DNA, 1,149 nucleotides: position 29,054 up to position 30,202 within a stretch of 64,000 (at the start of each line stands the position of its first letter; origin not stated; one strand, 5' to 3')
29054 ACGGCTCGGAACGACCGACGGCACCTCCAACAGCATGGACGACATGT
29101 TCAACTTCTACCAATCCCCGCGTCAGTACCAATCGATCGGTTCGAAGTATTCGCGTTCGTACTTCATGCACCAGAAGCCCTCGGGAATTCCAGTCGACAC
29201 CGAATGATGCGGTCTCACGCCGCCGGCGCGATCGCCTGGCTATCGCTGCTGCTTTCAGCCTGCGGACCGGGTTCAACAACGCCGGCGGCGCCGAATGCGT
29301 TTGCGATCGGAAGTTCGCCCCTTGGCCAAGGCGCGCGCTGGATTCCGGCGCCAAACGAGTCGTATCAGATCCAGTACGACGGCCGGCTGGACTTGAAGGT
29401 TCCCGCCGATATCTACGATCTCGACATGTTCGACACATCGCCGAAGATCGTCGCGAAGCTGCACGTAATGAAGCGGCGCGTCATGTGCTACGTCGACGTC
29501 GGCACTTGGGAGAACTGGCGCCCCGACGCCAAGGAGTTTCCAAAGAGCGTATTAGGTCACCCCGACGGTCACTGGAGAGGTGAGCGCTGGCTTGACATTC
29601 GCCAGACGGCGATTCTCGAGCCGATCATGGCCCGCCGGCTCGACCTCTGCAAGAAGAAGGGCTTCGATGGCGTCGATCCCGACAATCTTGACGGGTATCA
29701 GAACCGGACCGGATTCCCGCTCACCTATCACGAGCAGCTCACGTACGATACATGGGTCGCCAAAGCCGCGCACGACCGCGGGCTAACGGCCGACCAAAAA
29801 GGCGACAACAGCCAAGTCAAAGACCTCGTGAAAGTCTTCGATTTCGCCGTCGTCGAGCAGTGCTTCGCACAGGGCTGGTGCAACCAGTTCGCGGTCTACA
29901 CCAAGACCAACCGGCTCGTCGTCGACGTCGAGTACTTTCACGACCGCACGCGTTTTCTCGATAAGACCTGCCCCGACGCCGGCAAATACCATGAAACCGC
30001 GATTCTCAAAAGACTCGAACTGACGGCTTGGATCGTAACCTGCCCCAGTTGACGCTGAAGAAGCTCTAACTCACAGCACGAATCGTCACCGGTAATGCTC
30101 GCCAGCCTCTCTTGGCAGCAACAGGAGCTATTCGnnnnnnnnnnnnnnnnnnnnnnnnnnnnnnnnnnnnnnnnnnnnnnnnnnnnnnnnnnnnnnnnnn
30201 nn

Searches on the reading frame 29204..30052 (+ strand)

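Call 85: search_protein_families(library=pfam, proteins=[window:29204-30052:+], max_evalue=0.001)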
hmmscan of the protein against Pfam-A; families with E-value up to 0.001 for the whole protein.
window:29204-30052:+ (282 aa): 1 family
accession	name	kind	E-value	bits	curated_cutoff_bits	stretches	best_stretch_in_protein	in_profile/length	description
PF03537.19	Glyco_hydro_114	-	2.5e-69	233.5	27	1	53-276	1-231/231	Glycoside-hydrolase family GH114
